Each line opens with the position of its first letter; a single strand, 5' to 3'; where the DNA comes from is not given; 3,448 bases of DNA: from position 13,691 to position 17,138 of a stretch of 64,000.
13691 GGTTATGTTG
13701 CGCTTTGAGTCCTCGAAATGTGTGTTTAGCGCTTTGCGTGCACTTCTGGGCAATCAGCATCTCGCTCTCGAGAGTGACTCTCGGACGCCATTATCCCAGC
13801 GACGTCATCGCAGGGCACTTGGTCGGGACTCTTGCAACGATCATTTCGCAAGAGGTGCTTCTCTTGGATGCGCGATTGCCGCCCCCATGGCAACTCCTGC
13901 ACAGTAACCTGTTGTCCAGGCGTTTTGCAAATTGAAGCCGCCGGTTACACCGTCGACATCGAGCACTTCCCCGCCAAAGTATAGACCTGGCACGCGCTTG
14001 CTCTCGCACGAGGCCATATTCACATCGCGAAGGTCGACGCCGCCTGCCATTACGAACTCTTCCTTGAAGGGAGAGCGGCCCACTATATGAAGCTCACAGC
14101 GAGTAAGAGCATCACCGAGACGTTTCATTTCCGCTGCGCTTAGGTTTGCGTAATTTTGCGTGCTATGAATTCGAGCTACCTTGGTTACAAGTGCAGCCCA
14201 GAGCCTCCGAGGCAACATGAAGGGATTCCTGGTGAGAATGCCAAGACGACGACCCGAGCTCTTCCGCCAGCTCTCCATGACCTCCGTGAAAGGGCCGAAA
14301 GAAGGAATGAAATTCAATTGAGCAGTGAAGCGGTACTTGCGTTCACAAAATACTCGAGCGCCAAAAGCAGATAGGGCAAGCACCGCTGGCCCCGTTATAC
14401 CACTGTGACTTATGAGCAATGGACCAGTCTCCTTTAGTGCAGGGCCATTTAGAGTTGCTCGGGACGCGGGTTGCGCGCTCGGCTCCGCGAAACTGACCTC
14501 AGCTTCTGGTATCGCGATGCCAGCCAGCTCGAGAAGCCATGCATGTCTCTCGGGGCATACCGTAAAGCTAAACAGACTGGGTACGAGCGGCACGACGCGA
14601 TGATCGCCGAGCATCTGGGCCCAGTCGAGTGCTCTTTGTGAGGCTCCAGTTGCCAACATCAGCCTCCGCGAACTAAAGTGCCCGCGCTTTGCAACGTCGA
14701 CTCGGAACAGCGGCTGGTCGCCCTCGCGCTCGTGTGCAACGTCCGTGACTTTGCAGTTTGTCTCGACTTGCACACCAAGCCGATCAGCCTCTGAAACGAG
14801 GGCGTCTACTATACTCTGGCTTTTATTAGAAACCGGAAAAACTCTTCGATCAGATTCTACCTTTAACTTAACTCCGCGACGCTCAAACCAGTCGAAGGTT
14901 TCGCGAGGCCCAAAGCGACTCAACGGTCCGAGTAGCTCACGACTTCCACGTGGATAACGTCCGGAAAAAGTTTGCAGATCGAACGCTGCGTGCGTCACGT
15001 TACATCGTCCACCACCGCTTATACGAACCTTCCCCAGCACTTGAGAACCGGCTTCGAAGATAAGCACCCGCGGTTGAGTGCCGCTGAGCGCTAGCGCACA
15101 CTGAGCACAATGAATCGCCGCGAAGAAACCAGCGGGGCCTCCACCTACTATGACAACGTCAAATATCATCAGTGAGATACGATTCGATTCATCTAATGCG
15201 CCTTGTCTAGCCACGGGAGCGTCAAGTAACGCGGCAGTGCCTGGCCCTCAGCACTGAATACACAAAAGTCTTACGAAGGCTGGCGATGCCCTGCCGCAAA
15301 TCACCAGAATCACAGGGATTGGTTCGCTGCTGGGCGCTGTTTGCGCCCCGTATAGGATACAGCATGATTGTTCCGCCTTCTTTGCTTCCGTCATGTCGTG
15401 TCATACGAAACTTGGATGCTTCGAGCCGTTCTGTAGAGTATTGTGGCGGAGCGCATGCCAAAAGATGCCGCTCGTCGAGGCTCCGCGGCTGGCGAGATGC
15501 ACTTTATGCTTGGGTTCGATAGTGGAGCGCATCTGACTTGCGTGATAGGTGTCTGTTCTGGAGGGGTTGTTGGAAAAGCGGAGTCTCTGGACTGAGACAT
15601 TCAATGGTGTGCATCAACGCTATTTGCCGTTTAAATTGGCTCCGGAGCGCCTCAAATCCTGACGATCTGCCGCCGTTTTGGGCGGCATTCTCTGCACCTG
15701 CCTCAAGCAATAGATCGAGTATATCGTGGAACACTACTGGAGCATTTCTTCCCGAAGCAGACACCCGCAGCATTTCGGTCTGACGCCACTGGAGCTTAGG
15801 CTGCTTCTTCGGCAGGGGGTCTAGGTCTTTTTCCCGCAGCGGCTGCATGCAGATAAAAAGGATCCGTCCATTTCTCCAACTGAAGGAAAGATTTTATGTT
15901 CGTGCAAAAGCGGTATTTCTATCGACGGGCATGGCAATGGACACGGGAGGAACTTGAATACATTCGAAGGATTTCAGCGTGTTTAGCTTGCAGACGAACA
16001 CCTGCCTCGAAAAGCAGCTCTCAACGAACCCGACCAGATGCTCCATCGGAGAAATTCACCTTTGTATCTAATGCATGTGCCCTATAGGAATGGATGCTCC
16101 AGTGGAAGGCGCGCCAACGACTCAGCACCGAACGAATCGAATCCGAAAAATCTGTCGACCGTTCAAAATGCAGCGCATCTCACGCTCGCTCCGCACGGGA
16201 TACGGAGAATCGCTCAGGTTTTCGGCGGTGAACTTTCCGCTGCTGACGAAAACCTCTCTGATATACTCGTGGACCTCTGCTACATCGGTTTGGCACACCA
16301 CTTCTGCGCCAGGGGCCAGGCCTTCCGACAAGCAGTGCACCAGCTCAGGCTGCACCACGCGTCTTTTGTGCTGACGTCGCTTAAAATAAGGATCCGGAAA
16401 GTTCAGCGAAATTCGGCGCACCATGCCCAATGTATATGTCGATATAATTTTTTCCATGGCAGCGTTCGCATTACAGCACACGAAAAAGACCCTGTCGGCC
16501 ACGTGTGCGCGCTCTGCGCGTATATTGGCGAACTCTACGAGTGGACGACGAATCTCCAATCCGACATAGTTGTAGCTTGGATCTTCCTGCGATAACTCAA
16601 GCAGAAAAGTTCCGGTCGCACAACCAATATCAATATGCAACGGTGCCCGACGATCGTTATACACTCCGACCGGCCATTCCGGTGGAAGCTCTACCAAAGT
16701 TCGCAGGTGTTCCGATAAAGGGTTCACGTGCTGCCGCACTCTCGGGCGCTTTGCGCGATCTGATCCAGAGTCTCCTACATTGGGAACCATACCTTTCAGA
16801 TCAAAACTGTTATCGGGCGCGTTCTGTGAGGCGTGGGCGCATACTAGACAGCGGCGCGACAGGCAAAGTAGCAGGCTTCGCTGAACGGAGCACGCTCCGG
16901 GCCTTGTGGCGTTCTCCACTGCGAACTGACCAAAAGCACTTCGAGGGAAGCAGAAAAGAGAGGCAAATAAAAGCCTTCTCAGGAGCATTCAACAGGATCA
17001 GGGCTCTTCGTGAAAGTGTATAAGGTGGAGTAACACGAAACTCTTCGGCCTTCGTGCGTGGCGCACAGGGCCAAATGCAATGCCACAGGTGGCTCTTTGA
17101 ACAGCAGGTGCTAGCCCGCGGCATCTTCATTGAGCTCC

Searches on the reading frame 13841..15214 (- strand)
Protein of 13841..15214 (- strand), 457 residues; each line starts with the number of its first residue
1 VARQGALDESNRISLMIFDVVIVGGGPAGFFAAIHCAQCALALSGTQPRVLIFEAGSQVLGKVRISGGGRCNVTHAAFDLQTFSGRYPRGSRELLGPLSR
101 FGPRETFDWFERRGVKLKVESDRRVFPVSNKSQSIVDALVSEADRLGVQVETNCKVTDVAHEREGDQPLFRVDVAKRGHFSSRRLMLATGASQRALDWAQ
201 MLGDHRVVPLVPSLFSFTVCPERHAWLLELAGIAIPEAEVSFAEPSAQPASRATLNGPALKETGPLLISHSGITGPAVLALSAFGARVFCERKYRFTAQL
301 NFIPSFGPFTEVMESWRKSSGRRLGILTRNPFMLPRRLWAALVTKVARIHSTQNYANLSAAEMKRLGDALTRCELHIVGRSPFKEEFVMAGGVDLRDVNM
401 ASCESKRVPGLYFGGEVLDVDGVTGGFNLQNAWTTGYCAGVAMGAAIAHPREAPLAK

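Call 76: search_protein_families(library=pfam, max_evalue=0.01, proteins=[window:13841-15214:-])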
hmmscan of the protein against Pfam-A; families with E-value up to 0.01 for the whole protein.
window:13841-15214:- (457 aa): 8 families
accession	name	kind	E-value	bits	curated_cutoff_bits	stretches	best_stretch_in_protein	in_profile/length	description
PF03486.20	HI0933_like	-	3.2e-65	220.4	50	1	19-441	2-243/244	HI0933-like protein Rossmann domain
PF22780.1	HI0933_like_1st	-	3.7e-18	66.3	27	1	211-388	1-165/165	HI0933-like protein barrel and H2TH domain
PF01266.30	DAO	-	4.6e-10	40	27.9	1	135-221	151-233/353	FAD dependent oxidoreductase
PF07992.20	Pyr_redox_2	-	1.1e-06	28.8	26.1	1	18-200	1-118/291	Pyridine nucleotide-disulphide oxidoreductase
PF13738.12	Pyr_redox_3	-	0.0002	21.1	30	0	21-41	1-21/305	Pyridine nucleotide-disulphide oxidoreductase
PF00890.30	FAD_binding_2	-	0.0027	17.4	20.4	0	19-74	1-49/414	FAD binding domain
PF13450.12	NAD_binding_8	-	0.0045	17.7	21.9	0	22-63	1-35/68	NAD(P)-binding Rossmann-like domain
PF12831.13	FAD_oxidored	-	0.0046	16.7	27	1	19-38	1-20/416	FAD dependent oxidoreductase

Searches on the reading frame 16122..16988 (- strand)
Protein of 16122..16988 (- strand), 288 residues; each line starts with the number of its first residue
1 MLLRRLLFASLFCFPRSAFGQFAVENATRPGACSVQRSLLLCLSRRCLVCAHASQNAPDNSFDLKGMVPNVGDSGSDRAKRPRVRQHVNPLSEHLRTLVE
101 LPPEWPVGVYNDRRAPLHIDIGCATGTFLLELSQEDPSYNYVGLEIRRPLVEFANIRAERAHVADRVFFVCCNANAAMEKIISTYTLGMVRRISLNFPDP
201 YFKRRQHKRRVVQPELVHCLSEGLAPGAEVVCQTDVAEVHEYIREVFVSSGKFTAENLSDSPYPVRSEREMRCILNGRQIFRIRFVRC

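Call 76: search_protein_families(library=pfam, max_evalue=0.01, proteins=[window:16122-16988:-])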
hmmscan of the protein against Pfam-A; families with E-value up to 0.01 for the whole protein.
window:16122-16988:- (288 aa): 6 families
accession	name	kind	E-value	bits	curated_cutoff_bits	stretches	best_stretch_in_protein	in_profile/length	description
PF02390.23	Methyltransf_4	-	3.1e-35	121.6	24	1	115-282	2-172/173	Putative methyltransferase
PF13847.12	Methyltransf_31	-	2.5e-06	27.7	27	1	119-180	8-68/145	Methyltransferase domain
PF13649.12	Methyltransf_25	-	1e-05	26.6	27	1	120-176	3-57/97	Methyltransferase domain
PF13489.12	Methyltransf_23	-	1.3e-05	25.4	27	1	118-239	26-123/164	Methyltransferase domain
PF08241.18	Methyltransf_11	-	0.00037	21.5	21.2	1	119-175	1-52/95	Methyltransferase domain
PF08242.18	Methyltransf_12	-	0.00071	20.7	30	1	119-168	1-52/98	Methyltransferase domain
